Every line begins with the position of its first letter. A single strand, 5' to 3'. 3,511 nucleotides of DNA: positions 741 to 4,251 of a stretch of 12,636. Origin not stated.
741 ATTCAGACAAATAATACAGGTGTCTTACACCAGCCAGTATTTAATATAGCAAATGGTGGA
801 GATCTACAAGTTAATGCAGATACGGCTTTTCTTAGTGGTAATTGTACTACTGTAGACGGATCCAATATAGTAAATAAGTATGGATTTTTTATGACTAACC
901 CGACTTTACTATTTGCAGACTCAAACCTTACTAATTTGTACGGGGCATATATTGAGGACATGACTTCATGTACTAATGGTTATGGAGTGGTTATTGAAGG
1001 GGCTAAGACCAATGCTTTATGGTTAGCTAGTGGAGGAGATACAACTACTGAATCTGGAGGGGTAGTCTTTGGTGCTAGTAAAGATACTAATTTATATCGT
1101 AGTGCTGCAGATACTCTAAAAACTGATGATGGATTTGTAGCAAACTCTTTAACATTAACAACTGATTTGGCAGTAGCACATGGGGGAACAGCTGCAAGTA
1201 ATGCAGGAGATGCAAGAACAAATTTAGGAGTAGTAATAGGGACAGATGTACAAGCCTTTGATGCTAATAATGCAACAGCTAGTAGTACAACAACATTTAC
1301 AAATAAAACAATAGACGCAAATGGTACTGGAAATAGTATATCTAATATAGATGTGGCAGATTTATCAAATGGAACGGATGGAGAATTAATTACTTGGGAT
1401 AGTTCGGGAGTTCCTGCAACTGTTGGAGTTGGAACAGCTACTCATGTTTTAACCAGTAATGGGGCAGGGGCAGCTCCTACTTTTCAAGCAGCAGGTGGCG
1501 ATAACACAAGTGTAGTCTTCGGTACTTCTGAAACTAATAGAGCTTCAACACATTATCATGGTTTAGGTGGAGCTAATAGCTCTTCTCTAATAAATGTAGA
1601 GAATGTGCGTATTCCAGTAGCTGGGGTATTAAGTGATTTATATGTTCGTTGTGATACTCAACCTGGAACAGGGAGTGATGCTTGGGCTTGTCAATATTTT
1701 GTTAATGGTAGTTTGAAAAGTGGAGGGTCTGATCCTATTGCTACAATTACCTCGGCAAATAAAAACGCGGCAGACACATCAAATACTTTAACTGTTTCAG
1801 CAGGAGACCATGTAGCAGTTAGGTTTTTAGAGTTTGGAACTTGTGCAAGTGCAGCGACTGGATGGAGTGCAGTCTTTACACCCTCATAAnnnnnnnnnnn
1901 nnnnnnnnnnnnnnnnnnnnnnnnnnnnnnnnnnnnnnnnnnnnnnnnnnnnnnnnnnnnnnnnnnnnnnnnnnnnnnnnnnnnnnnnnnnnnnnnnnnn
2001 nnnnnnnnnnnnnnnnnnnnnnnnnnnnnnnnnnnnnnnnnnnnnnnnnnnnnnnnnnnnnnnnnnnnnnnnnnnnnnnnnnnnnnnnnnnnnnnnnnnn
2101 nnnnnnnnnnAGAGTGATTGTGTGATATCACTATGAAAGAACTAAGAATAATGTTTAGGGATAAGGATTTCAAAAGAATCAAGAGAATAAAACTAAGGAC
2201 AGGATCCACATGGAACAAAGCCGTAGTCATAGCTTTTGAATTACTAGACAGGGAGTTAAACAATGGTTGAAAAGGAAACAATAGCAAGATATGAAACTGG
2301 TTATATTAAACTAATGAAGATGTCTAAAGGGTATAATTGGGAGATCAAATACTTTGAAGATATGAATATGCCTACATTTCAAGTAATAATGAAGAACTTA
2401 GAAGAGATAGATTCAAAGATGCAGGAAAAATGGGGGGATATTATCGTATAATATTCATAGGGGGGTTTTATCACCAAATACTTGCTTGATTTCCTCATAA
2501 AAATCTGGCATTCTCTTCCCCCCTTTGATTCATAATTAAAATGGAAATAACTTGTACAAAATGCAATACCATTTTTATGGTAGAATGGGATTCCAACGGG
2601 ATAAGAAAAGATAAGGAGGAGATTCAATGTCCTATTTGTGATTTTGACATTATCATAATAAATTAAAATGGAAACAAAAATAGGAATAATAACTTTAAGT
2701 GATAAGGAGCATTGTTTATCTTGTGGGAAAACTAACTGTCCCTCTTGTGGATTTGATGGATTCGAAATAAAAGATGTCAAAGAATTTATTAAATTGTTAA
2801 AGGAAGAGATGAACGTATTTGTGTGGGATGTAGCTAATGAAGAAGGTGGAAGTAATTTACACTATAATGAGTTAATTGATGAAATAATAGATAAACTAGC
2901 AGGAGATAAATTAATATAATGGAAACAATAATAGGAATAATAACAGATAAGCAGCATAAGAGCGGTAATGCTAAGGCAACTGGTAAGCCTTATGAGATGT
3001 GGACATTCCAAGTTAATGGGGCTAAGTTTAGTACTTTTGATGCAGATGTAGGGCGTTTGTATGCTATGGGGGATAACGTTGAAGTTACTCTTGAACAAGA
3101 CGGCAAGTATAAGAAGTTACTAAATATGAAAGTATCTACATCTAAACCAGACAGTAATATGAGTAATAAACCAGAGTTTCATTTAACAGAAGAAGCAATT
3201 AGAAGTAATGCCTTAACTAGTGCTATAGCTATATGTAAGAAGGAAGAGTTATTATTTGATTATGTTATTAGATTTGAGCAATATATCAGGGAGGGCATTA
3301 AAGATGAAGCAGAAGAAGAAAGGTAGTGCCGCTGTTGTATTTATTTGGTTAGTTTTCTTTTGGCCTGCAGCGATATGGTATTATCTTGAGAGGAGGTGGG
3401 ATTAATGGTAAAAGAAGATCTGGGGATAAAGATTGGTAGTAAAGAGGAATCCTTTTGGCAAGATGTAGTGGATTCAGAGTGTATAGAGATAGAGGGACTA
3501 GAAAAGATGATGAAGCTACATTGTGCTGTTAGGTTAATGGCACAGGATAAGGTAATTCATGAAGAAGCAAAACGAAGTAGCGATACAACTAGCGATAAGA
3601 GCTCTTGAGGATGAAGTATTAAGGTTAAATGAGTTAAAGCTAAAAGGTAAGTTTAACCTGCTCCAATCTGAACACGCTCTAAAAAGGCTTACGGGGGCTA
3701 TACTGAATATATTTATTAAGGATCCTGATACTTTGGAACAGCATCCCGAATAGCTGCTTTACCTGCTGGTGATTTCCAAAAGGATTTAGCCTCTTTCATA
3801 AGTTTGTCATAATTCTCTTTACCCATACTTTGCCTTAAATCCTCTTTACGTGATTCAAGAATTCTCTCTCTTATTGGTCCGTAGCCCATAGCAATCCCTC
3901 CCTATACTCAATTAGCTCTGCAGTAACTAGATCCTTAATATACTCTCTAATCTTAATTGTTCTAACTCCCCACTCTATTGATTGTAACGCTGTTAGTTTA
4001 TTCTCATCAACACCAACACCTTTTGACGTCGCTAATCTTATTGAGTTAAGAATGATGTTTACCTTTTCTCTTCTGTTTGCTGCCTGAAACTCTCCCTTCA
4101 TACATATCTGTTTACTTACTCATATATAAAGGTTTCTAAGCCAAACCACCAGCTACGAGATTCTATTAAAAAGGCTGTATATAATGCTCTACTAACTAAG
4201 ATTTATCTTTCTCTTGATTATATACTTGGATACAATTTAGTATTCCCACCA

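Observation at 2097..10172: Three SD-less genes share purine-box + TATA octamer + exactly 21 nt + ATG: archaeal leaderless-promoter geometry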

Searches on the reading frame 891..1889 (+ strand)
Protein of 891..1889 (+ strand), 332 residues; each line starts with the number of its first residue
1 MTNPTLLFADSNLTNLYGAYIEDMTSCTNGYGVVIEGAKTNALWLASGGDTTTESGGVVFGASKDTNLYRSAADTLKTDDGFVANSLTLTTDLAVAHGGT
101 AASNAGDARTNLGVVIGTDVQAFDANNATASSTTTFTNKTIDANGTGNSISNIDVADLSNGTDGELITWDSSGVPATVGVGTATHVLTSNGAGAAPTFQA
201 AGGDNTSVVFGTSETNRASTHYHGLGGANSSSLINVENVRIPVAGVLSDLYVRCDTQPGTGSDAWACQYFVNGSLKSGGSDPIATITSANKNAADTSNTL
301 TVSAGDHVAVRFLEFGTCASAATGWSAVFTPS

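Call 5: search_protein_families(library=pfam, proteins=[window:891-1889:+], max_evalue=0.1)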
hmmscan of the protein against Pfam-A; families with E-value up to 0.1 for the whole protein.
window:891-1889:+ (332 aa): 0 families

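Call 6: search_protein_families(library=phrogs, proteins=[window:891-1889:+], max_evalue=0.01)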
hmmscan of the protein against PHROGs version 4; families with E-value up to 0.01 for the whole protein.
window:891-1889:+ (332 aa): 1 family
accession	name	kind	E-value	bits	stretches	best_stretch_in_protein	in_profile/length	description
phrog_24210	-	tail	2e-05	25.1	1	83-147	35-97/303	tail fiber protein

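Call 61: search_dna_similar(query=window:891-1889:+, collection=phages, mode=protein, max_evalue=0.01, max_rows=12)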
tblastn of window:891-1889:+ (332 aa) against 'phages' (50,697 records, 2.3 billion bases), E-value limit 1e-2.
Records with a match: 5; places in all: 5; records where one place covers at least 80% of the query: 0.
Best place of each record, by identity: 60-80% 5.
By first word of the organism name: Rhizobium 3; Puniceispirillum 2.
By host as written in the record: Candidatus Puniceispirillum marinum IMCC1322 2; Rhizobium phaseoli N3_13 1; Rhizobium phaseoli I3_11 1; Rhizobium phaseoli N3_19 1.
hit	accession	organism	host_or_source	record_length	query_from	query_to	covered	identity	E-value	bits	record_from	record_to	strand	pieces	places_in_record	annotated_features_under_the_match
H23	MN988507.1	Rhizobium phage RHph_N3_13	Rhizobium phaseoli N3_13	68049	86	124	12%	74.4%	2e-5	52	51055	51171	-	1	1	putative phage tail fiber protein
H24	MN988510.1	Rhizobium phage RHph_I3_11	Rhizobium phaseoli I3_11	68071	86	124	12%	74.4%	2e-5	52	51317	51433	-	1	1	putative phage tail fiber protein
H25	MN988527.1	Rhizobium phage RHph_N3_19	Rhizobium phaseoli N3_19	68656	86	124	12%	64.1%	2e-3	46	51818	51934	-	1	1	putative phage tail fiber protein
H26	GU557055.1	Puniceispirillum phage HMO-2011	Candidatus Puniceispirillum marinum ...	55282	93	124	10%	75.0%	3e-5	52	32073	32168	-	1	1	hypothetical protein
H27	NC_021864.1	Puniceispirillum phage HMO-2011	Candidatus Puniceispirillum marinum ...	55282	93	124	10%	75.0%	3e-5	52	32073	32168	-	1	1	tail fiber protein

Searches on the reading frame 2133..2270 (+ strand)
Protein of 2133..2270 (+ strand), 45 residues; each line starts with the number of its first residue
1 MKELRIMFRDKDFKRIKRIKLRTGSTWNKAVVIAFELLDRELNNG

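Call 5: search_protein_families(library=pfam, proteins=[window:2133-2270:+], max_evalue=0.1)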
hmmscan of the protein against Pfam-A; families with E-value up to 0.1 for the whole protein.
window:2133-2270:+ (45 aa): 0 families

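Call 6: search_protein_families(library=phrogs, proteins=[window:2133-2270:+], max_evalue=0.01)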
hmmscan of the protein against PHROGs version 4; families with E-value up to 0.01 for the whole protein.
window:2133-2270:+ (45 aa): 0 families

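Call 76: predict_structure(protein=window:2133-2270:+)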
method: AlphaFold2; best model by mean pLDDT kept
length: 45 residues; sequences in the alignment: 1
mean_pLDDT: 73.1   pTM: 0.36
mean pLDDT of the five models: 73.1, 68.6, 67.3, 64.8, 62.8
residues with pLDDT >= 90: 0; 70-90: 27; 50-70: 18; < 50: 0
segments of 3 or more residues with pLDDT < 50: none
pLDDT, mean of each block of 10 residues (from residue 1): 68 72 68 80 80
secondary structure, 60 per line:
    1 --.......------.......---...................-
elements in order: E3-9 E16-22 H26-44

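Call 78: search_solved_structures(query=window:2133-2270:+, max_evalue=10)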
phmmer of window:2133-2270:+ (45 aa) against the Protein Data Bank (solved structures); distinct sequences matched with E-value up to 10: 8.
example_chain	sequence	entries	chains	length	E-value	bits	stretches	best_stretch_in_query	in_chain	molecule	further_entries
9p3q_A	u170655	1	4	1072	0.16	15.4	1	6-37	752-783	Transient receptor potential cation channel subfamily M member 5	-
9p3r_A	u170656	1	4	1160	0.19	15.2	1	6-37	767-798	Transient receptor potential cation channel subfamily M member 5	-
7mbp_A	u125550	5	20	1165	0.53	13.8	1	6-37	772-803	Transient receptor potential melastatin 5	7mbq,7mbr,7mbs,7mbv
7mbt_A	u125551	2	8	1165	0.55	13.8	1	6-37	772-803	Transient receptor potential melastatin 5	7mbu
9p3s_A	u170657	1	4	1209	0.57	13.7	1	6-37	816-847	Transient receptor potential cation channel subfamily M member 5 isoform X1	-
9p3v_A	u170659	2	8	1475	0.65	13.6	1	3-37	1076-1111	RNA-directed RNA polymerase L,Transient receptor potential cation channel subfamily M memb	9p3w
9p3n_A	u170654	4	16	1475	0.76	13.3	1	6-37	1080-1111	Green fluorescent protein,Transient receptor potential cation channel subfamily M member 5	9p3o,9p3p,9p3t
9p3u_C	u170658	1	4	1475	0.78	13.3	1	6-37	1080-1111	RNA-directed RNA polymerase L,Transient receptor potential cation channel subfamily M memb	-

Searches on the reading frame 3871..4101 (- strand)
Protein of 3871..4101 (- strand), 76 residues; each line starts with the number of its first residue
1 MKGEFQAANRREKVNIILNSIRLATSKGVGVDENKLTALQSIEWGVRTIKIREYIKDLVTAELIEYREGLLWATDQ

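Call 5: search_protein_families(library=pfam, proteins=[window:3871-4101:-], max_evalue=0.1)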
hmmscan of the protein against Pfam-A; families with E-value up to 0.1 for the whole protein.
window:3871-4101:- (76 aa): 0 families

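Call 6: search_protein_families(library=phrogs, proteins=[window:3871-4101:-], max_evalue=0.01)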
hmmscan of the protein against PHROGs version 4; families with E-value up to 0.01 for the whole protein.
window:3871-4101:- (76 aa): 0 families

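Call 69: find_homologous_proteins(query=window:3871-4101:-, max_evalue=0.01)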
Query window:3871-4101:- (76 aa): 1 proteins with E <= 0.01 among 2 candidates.
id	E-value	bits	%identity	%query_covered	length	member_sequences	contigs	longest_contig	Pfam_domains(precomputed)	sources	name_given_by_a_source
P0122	5.2e-41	155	100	100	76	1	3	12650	-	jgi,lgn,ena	-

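Call 75: predict_structure(protein=window:3871-4101:-)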
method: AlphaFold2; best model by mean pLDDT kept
length: 76 residues; sequences in the alignment: 1
mean_pLDDT: 64.5   pTM: 0.35
mean pLDDT of the five models: 64.5, 55.5, 54.9, 52.6, 50.3
residues with pLDDT >= 90: 0; 70-90: 24; 50-70: 48; < 50: 4
segments of 3 or more residues with pLDDT < 50: 74-76
pLDDT, mean of each block of 10 residues (from residue 1): 56 75 72 69 70 64 55 49
secondary structure, 60 per line:
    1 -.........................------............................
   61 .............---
elements in order: H2-26 H33-73

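Call 77: search_solved_structures(query=window:3871-4101:-, max_evalue=10)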
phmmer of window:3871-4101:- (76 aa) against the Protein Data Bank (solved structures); distinct sequences matched with E-value up to 10: 0.

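Call 79: find_encoding_contigs(protein=P0122, flank=3000, max_places=5)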
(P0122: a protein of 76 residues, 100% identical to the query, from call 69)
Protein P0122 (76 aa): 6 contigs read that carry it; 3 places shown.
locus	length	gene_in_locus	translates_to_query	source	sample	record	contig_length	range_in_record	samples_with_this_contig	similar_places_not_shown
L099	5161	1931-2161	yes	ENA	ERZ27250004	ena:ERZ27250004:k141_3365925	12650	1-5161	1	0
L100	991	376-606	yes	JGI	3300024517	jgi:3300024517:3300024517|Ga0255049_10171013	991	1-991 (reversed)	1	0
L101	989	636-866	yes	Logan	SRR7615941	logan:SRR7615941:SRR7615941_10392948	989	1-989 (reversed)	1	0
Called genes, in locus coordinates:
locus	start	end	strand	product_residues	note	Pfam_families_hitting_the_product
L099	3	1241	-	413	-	?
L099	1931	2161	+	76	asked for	-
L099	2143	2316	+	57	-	-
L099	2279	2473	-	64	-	-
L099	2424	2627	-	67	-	-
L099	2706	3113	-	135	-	-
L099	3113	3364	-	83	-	-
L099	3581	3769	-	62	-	-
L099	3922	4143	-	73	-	-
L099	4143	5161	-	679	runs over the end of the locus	-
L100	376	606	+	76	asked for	-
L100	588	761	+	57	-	-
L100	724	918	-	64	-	-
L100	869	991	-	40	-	?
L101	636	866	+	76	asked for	-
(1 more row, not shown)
